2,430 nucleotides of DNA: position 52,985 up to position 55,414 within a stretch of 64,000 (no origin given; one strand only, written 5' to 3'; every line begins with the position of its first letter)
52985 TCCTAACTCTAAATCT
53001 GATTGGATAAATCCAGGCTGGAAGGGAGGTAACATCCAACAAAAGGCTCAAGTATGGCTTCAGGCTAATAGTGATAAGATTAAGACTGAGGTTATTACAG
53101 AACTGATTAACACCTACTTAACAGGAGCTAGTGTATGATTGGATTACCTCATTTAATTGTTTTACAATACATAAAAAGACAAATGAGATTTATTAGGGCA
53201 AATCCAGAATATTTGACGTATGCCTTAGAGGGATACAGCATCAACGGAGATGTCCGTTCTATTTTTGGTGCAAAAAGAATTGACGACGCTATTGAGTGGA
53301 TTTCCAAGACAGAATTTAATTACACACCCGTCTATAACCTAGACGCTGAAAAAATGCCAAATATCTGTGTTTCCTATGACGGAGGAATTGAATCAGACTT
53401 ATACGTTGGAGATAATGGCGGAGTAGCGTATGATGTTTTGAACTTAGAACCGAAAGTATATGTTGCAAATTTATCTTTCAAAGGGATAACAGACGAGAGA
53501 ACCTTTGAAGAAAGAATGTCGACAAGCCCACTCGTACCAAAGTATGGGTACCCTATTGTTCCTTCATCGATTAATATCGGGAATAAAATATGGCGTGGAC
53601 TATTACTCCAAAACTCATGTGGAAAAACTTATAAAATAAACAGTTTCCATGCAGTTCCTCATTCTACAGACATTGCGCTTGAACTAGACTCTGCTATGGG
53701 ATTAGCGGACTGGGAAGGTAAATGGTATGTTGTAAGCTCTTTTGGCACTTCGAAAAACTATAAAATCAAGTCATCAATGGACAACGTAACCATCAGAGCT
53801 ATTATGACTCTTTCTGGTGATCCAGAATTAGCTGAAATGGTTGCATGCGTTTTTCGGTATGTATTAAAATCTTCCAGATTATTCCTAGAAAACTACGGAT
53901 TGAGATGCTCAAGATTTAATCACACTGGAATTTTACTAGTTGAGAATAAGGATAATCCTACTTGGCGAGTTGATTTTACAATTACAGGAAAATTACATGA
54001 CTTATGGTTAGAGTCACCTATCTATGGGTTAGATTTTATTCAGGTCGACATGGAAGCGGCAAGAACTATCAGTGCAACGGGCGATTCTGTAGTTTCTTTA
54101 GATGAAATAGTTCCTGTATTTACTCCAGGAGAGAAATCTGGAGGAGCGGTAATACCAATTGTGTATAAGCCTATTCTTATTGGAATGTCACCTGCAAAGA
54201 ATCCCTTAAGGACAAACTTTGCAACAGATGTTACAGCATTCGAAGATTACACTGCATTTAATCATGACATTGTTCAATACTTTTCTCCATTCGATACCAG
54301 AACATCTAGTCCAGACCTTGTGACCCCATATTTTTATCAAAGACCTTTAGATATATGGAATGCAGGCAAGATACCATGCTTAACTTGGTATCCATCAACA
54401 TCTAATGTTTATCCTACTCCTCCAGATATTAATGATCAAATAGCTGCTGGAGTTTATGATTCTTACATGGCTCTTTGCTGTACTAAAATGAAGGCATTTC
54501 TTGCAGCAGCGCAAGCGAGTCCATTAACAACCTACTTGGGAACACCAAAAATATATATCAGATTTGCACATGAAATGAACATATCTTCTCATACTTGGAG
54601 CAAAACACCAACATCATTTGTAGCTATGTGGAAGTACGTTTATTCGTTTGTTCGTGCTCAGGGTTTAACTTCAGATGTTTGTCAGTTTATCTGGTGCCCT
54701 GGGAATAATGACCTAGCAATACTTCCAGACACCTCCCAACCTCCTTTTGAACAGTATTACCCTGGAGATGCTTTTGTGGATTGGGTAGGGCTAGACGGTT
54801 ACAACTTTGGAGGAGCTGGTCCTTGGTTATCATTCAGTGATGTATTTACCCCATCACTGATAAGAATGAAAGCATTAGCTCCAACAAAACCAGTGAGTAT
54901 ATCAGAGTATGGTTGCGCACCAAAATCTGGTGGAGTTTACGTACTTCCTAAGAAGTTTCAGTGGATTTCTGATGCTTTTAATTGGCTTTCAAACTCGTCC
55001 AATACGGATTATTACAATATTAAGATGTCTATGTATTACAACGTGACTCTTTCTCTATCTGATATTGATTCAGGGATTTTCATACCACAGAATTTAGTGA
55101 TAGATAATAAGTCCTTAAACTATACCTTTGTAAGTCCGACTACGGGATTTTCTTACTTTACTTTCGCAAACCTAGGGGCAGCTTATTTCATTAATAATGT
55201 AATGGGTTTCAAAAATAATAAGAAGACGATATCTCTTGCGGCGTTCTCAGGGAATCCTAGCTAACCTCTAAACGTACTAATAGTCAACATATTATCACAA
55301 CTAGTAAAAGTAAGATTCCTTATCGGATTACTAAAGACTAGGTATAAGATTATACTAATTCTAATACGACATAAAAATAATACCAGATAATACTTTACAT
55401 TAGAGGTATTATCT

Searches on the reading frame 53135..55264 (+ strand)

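Call 9: search_protein_families(library=phrogs, proteins=[window:53135-55264:+], max_evalue=0.001)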
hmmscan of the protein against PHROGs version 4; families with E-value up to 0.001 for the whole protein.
window:53135-55264:+ (709 aa): 0 families

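Call 63: search_protein_families(library=pfam, proteins=[window:53135-55264:+], max_evalue=0.01)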
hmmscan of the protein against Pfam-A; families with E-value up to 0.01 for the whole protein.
window:53135-55264:+ (709 aa): 1 family
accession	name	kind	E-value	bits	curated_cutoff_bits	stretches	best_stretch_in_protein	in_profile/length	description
PF02156.21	Glyco_hydro_26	-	1.2e-05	25.3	20.2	1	473-557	153-231/311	Glycosyl hydrolase family 26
